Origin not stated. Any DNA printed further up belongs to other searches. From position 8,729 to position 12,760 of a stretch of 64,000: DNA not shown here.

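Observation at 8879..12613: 1244-aa cytoplasmic orphan protein between rpmE and rpsB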

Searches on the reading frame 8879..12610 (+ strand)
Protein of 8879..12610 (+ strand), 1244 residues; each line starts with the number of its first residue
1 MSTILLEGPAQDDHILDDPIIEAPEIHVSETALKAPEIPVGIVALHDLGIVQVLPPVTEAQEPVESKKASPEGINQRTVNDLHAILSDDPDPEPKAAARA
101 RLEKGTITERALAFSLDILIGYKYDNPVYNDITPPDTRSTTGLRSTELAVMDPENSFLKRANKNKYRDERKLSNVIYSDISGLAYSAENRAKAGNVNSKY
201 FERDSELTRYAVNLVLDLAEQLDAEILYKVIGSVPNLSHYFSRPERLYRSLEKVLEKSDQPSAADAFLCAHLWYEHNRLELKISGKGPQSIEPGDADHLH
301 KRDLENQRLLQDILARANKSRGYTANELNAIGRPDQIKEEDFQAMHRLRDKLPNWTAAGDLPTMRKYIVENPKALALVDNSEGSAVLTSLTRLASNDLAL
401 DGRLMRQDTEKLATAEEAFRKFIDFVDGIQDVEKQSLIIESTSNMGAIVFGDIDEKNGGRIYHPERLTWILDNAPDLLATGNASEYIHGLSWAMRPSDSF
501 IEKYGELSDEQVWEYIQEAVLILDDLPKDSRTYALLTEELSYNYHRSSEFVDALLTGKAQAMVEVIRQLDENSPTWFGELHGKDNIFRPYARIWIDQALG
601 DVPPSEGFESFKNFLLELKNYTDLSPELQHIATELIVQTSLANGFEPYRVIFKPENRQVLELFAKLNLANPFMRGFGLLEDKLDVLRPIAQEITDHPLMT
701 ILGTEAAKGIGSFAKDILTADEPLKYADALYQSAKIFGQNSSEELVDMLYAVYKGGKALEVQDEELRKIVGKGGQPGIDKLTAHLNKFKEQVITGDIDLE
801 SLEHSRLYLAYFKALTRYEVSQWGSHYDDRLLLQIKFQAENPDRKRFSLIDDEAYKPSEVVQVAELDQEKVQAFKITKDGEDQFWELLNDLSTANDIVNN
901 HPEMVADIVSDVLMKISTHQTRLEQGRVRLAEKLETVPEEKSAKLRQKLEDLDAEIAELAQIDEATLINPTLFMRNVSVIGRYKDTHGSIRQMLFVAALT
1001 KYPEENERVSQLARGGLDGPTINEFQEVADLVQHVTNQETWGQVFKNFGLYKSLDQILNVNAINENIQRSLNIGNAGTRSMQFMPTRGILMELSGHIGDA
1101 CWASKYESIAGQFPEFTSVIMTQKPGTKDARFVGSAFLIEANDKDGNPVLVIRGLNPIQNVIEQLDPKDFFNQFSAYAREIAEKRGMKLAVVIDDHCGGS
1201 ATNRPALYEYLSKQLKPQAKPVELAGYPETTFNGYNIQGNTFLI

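Call 3: search_protein_families(library=pfam, proteins=[window:8879-12610:+], max_evalue=1)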
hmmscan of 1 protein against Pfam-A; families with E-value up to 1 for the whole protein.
window:8879-12610:+ (1244 aa): 0 families

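Call 4: search_protein_families(library=ncbifam, proteins=[window:8879-12610:+], max_evalue=1)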
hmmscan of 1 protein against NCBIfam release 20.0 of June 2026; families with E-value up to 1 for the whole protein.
window:8879-12610:+ (1244 aa): 3 families
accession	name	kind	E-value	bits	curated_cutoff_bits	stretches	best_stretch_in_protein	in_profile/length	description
NF009190.0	PRK12538.1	equivalog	0.085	12.5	303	1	894-948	80-133/233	RNA polymerase sigma factor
NF009131.0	PRK12484.1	equivalog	0.089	11.5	330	1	853-941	325-416/455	nicotinate phosphoribosyltransferase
NF002568.0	PRK02201.1-3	equivalog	0.21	10.1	570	1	842-944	184-276/607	membrane protein insertase YidC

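Call 5: search_solved_structures(query=window:8879-12610:+, max_evalue=10)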
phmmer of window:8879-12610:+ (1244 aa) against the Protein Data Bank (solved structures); distinct sequences matched with E-value up to 10: 2.
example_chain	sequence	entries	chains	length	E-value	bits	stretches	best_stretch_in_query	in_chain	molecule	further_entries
8ip8_LB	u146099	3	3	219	0.89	10.5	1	183-242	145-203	60S ribosomal protein eL6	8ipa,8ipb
4v3p_LG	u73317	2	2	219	0.89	10.5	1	183-242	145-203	60S ribosomal protein L6 | 60S ribosomal protein L6E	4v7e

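Call 6: find_homologous_proteins(query=window:8879-12610:+, max_evalue=0.001)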
Query window:8879-12610:+ (1244 aa): 5 proteins with E <= 0.001 among 8000 candidates.
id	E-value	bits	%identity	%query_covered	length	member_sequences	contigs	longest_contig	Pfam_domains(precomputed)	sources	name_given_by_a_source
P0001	0.0e+0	2729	97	100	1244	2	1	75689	-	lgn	-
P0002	0.0e+0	1243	49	100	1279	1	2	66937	-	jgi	jgi:hypothetical protein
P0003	0.0e+0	1224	49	100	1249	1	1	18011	-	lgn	-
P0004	0.0e+0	1077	45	100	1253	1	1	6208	-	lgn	-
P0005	0.0e+0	1065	45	100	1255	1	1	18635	-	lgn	-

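Call 7: search_protein_families(library=padloc, proteins=[window:8879-12610:+], max_evalue=1)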
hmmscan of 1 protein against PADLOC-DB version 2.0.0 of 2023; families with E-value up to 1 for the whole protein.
window:8879-12610:+ (1244 aa): 1 family
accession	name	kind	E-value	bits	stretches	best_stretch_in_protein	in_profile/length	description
PDLC00744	Effector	-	0.0048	13.9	1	917-1013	121-209/495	Endonuclease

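Call 8: search_protein_families(library=phrogs, proteins=[window:8879-12610:+], max_evalue=1)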
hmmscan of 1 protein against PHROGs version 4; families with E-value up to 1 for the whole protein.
window:8879-12610:+ (1244 aa): 3 families
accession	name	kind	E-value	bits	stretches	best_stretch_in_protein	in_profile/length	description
phrog_95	-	integration and excision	0.12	11.9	1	881-964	426-513/651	integrase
phrog_30638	-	unknown function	0.19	12.6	1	197-237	27-68/72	-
phrog_38539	-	unknown function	0.84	11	0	939-961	46-68/70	-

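Call 14: find_encoding_contigs(protein=P0002, flank=6000, max_places=3)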
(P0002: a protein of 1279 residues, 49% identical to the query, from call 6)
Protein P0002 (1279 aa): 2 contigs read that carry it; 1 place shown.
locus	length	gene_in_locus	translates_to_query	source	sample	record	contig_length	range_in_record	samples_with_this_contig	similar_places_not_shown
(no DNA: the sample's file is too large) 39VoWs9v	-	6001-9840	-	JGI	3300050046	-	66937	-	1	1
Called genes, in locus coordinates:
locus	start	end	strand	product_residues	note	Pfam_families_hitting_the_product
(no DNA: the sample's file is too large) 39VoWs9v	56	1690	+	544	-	PF03816:LytR_cpsA_psr, PF13399:LytR_C (weak)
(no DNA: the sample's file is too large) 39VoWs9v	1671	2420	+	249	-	-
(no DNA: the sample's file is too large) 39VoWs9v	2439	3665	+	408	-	PF00089:Trypsin, PF13365:Trypsin_2, PF00595:PDZ (weak), PF13180:PDZ_2, PF17820:PDZ_6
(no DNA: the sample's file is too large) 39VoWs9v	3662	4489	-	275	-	PF17827:PrmC_N, PF05175:MTS, PF06325:PrmA, PF13649:Methyltransf_25, PF13847:Methyltransf_31 (weak)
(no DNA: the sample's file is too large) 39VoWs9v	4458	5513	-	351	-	PF03462:PCRF, PF00472:RF-1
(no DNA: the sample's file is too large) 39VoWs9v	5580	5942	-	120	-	PF01197:Ribosomal_L31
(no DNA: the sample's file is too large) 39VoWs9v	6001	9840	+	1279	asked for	-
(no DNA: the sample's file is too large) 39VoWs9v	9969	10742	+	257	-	PF00318:Ribosomal_S2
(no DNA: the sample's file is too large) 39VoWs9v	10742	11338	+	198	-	PF00889:EF_TS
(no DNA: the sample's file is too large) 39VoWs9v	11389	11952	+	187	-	PF01765:RRF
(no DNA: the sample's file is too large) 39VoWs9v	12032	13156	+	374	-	PF02163:Peptidase_M50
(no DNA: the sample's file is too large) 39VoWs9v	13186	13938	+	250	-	PF02517:Rce1-like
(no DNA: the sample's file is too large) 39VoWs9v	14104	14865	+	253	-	PF00696:AA_kinase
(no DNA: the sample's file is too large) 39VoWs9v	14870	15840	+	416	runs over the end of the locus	PF00587:tRNA-synt_2b, PF03129:HGTP_anticodon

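Call 15: find_encoding_contigs(protein=P0003, flank=6000, max_places=3)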
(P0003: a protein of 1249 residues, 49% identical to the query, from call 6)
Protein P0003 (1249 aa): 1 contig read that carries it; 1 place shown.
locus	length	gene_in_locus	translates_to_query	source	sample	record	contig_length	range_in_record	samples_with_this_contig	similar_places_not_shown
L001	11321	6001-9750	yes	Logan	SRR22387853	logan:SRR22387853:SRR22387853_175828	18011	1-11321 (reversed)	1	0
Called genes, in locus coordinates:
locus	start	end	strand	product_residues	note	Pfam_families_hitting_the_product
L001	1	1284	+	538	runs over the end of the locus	PF03816:LytR_cpsA_psr, PF13399:LytR_C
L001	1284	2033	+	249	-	-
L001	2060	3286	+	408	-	PF00089:Trypsin, PF13365:Trypsin_2, PF13180:PDZ_2, PF00595:PDZ, PF17820:PDZ_6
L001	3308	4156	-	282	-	PF17827:PrmC_N, PF05175:MTS, PF06325:PrmA, PF08241:Methyltransf_11 (weak), PF08242:Methyltransf_12 (faint), PF13649:Methyltransf_25 (weak), PF13847:Methyltransf_31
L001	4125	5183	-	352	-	PF03462:PCRF, PF00472:RF-1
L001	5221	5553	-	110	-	PF05635:23S_rRNA_IVP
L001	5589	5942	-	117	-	PF01197:Ribosomal_L31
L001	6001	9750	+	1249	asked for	-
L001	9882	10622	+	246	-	PF00318:Ribosomal_S2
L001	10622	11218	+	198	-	PF00889:EF_TS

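Call 16: find_encoding_contigs(protein=P0005, flank=6000, max_places=3)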
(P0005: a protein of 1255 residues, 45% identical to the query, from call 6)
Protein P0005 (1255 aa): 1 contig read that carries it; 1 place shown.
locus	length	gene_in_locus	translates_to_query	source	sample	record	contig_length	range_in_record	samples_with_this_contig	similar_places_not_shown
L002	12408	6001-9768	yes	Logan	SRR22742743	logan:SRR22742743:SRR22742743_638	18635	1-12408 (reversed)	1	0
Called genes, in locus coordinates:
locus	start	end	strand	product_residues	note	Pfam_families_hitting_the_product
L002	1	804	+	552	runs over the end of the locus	PF03816:LytR_cpsA_psr, PF13399:LytR_C (weak)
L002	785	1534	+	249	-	-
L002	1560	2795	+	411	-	PF00089:Trypsin, PF13365:Trypsin_2, PF00595:PDZ (weak), PF13180:PDZ_2, PF17820:PDZ_6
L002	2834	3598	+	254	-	-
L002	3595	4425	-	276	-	PF17827:PrmC_N, PF05175:MTS, PF06325:PrmA (weak)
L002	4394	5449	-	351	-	PF03462:PCRF, PF00472:RF-1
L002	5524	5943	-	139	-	PF01197:Ribosomal_L31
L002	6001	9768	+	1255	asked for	-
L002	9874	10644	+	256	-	PF00318:Ribosomal_S2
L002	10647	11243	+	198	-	PF00889:EF_TS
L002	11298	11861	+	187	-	PF01765:RRF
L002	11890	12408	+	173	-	?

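Call 19: find_related_loci(query=A1, collection=genome_contigs, flank=6000)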
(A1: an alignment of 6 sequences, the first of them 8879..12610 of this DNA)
Query A1 (1244 aa) in genome_contigs; peptide patterns used: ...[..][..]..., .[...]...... (x = any residue, [..] = any of these).
72 stretches matched a pattern, but none encodes a relative of the query by tblastn (E <= 1e-3).

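Call 22: find_encoding_contigs(protein=P0001, flank=10000, max_places=3)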
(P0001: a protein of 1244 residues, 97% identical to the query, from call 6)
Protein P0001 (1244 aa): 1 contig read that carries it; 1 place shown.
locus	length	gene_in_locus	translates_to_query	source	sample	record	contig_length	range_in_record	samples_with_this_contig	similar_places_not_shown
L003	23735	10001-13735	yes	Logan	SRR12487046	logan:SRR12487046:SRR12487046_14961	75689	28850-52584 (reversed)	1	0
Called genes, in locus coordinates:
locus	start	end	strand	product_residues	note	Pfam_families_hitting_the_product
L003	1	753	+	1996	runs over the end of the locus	PF05658:YadA_head (faint), PF13884:Peptidase_S74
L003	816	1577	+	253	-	PF00142:Fer4_NifH, PF01656:CbiA, PF02374:ArsA_ATPase, PF06564:CBP_BcsQ, PF09140:MipZ, PF10609:ParA, PF13614:AAA_31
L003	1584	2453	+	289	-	PF02195:ParB_N, PF17762:HTH_ParB, PF23552:ParB_C (weak)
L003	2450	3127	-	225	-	PF10502:Peptidase_S26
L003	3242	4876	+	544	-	PF03816:LytR_cpsA_psr, PF13399:LytR_C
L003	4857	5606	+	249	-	-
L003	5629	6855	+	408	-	PF00089:Trypsin, PF13365:Trypsin_2, PF13180:PDZ_2, PF00595:PDZ (weak), PF17820:PDZ_6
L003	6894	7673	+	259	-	-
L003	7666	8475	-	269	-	PF17827:PrmC_N, PF05175:MTS, PF06325:PrmA, PF13847:Methyltransf_31 (weak), PF08241:Methyltransf_11 (faint), PF13649:Methyltransf_25 (weak)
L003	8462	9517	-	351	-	PF03462:PCRF, PF00472:RF-1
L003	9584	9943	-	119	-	PF01197:Ribosomal_L31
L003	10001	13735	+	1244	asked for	-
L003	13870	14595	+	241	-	PF00318:Ribosomal_S2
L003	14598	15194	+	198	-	PF00889:EF_TS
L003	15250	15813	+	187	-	PF01765:RRF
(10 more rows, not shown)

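Call 23: find_encoding_contigs(protein=P0004, flank=6000, max_places=3)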
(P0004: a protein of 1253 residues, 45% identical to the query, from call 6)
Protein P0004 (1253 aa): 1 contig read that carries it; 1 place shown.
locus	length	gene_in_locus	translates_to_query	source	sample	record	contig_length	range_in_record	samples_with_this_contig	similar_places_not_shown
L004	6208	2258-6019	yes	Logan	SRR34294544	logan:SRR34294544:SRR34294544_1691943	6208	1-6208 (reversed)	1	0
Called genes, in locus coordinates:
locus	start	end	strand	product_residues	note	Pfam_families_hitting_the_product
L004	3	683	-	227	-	?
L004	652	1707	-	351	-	PF03462:PCRF, PF00472:RF-1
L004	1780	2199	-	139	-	PF01197:Ribosomal_L31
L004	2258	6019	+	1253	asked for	-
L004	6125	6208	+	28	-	?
